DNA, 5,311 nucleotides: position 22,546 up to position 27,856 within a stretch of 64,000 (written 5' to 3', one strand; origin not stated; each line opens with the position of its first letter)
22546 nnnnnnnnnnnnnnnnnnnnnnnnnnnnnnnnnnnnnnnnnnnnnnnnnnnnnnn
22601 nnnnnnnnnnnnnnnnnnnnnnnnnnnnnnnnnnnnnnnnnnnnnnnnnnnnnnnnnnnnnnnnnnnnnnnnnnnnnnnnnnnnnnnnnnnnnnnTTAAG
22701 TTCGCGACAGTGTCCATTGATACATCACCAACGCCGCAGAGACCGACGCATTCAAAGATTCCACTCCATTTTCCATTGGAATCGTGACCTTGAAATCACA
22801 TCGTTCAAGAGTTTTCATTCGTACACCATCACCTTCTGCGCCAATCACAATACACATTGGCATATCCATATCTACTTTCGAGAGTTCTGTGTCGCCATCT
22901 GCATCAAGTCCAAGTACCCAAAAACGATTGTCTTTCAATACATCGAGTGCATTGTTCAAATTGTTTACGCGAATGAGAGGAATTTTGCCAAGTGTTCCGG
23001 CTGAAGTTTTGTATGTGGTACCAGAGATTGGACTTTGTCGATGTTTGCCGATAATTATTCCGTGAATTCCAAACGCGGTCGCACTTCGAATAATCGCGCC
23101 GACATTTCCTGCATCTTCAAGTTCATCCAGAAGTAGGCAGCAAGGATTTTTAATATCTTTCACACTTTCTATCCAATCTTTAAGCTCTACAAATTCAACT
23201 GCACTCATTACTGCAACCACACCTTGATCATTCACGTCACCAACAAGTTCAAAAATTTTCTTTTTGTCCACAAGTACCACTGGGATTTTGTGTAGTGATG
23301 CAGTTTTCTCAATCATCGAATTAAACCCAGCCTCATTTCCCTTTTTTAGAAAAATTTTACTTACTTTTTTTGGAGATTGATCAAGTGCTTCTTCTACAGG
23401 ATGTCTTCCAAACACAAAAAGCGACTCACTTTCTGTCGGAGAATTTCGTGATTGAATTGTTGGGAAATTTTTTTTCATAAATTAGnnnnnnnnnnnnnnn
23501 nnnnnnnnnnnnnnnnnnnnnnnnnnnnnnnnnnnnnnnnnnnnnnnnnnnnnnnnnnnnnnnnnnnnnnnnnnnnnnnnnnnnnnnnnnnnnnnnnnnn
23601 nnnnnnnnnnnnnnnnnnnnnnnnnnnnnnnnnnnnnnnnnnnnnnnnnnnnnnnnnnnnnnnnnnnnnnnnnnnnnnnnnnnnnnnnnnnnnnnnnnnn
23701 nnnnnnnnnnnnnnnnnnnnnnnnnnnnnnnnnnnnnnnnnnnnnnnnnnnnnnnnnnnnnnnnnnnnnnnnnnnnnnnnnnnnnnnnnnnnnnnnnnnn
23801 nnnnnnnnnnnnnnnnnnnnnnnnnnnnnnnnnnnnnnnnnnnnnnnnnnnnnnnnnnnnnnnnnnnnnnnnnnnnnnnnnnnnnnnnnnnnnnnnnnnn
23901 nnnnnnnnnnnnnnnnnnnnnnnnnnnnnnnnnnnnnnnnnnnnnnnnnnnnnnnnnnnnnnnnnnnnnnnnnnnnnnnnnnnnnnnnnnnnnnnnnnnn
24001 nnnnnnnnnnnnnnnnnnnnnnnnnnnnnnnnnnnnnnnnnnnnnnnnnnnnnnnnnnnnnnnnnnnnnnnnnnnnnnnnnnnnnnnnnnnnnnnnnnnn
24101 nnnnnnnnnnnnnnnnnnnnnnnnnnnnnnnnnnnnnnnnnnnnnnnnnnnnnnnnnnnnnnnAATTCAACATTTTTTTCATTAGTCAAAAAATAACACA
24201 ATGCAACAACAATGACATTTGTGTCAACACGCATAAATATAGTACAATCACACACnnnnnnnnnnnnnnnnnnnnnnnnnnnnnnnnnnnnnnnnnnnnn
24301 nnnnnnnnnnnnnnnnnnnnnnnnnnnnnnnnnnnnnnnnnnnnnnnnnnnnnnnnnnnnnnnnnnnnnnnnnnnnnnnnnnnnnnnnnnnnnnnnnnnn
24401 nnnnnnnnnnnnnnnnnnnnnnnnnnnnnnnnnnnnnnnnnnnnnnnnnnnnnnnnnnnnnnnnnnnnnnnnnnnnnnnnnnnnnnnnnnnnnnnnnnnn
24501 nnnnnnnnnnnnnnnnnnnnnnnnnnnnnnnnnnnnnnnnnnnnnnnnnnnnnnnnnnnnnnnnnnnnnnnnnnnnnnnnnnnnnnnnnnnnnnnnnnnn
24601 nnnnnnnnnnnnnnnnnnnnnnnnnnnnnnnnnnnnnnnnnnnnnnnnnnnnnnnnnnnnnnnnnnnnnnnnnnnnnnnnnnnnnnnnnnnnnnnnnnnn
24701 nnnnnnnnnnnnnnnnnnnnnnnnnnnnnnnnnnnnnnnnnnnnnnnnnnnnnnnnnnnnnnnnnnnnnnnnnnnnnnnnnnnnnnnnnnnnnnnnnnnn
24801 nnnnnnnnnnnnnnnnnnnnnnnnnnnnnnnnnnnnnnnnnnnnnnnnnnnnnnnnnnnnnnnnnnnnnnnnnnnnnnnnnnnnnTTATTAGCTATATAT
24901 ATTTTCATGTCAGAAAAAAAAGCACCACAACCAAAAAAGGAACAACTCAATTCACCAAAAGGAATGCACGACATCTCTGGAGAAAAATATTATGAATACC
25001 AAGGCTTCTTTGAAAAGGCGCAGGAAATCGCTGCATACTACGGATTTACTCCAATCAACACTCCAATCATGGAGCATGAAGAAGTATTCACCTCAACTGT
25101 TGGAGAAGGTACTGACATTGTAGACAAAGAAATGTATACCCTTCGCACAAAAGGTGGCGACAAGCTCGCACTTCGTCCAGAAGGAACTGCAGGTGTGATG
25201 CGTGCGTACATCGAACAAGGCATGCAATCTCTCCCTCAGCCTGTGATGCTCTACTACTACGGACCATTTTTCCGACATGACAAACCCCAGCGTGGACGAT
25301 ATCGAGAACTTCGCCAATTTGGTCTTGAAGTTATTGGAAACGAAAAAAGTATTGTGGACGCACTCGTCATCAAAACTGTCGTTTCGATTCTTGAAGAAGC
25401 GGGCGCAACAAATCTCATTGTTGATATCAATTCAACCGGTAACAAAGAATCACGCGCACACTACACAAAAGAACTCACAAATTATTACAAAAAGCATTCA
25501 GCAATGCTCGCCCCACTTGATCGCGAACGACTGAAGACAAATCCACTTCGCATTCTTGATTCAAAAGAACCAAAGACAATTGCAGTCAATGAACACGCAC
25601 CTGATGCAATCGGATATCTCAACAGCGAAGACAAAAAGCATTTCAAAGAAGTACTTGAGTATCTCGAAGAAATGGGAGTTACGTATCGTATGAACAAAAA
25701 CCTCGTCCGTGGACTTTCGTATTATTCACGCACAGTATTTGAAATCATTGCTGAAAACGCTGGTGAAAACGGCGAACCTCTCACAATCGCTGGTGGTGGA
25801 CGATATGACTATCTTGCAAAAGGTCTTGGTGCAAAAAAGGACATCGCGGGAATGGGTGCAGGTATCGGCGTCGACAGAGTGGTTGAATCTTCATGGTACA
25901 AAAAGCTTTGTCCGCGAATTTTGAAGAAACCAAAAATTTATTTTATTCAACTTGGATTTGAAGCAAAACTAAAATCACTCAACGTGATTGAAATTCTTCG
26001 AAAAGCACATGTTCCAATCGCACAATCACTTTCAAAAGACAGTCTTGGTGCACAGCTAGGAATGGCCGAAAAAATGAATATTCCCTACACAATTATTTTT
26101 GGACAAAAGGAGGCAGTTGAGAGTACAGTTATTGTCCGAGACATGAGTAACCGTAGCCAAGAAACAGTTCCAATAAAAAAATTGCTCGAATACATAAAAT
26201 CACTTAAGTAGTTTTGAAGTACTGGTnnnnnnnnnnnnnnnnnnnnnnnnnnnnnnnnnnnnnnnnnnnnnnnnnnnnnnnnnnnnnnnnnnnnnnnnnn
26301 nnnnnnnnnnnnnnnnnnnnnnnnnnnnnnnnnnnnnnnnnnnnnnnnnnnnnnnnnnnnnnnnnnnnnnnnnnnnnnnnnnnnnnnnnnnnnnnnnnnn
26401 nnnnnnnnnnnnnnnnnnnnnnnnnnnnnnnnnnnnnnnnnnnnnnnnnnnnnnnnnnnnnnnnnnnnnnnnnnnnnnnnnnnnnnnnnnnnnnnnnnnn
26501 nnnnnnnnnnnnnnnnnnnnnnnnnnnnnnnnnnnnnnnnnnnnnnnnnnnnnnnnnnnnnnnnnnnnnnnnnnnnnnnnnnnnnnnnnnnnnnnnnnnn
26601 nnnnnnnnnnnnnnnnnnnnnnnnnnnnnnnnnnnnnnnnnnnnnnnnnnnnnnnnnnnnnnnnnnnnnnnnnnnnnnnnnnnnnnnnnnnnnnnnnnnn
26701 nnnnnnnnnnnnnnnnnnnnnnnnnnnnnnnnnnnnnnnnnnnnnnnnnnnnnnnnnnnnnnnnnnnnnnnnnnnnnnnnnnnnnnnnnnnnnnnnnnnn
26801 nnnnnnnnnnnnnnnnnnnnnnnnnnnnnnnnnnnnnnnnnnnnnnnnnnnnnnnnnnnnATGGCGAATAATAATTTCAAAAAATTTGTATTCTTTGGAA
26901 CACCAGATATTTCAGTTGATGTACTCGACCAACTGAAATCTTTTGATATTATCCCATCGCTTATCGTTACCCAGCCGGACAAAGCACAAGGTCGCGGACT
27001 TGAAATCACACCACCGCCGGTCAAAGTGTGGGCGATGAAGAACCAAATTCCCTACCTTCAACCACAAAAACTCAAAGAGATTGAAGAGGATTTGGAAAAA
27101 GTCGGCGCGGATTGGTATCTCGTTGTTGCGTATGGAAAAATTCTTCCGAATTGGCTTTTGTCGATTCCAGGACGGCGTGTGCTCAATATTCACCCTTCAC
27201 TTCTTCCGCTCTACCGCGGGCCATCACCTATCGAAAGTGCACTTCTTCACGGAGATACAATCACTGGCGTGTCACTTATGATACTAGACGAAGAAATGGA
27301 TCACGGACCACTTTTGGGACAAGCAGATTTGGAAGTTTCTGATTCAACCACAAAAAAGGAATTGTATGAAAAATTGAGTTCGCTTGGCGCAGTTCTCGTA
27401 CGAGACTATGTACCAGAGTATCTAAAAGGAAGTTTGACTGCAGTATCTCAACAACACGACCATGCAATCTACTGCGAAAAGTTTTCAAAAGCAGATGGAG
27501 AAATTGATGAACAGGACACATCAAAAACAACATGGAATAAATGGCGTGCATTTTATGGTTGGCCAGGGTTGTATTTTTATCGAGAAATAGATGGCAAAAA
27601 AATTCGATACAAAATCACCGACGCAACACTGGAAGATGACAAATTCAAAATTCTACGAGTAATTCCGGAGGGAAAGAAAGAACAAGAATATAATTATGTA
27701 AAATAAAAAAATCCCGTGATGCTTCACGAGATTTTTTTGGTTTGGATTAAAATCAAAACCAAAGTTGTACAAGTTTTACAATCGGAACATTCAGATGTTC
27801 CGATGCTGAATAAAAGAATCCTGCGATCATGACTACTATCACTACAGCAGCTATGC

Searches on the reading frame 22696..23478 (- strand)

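Call 58: search_protein_families(library=pfam, proteins=[window:22696-23478:-], max_evalue=0.001)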
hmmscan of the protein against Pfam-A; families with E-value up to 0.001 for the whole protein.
window:22696-23478:- (260 aa): 2 families
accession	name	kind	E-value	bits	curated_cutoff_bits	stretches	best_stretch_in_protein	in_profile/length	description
PF00588.24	SpoU_methylase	-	1.4e-39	135.8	29.7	1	114-253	3-142/142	SpoU rRNA Methylase family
PF08032.17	SpoU_sub_bind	-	3.2e-15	56.6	22.8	1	21-95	1-74/76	RNA 2'-O ribose methyltransferase substrate binding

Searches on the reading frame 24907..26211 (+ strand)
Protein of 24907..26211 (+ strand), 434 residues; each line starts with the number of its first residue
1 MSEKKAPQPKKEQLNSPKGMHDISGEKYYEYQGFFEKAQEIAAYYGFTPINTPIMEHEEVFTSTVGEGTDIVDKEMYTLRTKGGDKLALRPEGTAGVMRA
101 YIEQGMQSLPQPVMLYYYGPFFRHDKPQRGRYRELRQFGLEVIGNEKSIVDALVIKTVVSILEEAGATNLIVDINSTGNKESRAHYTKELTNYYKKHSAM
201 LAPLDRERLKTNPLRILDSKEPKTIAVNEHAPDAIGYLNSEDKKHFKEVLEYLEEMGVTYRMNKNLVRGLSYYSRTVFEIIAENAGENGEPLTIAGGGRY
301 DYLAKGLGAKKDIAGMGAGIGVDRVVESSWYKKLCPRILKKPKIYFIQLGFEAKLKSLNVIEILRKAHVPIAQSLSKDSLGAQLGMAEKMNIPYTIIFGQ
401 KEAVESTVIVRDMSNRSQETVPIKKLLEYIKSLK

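Call 38: search_protein_families(library=pfam, proteins=[window:24907-26211:+], max_evalue=0.001)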
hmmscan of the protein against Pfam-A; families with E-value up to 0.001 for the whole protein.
window:24907-26211:+ (434 aa): 3 families
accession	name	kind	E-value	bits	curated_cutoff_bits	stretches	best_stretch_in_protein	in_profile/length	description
PF13393.11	tRNA-synt_His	-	2.5e-33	116.1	25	1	19-320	1-303/308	Histidyl-tRNA synthetase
PF00587.30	tRNA-synt_2b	-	5.7e-15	56.3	29.3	1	77-309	1-147/179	tRNA synthetase class II core domain (G, H, P, S and T)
PF03129.25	HGTP_anticodon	-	4.9e-12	46.3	21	1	353-432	14-93/94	Anticodon binding domain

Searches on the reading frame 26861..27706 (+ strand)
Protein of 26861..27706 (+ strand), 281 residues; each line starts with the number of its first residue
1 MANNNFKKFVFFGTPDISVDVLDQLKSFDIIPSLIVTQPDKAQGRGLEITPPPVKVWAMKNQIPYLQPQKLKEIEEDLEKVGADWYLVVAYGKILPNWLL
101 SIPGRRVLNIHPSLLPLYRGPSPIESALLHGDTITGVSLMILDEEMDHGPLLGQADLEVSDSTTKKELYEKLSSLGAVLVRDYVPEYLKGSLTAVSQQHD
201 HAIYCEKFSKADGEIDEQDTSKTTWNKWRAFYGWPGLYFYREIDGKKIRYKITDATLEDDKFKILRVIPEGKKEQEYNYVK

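Call 59: search_protein_families(library=pfam, proteins=[window:26861-27706:+], max_evalue=0.001)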
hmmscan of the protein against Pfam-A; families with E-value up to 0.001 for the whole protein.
window:26861-27706:+ (281 aa): 2 families
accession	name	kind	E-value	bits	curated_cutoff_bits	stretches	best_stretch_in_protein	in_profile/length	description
PF00551.24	Formyl_trans_N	-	5.3e-36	124.5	26.1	1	7-175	1-172/181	Formyl transferase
PF02911.23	Formyl_trans_C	-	2.4e-05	24.9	21.1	1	208-262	2-52/100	Formyl transferase, C-terminal domain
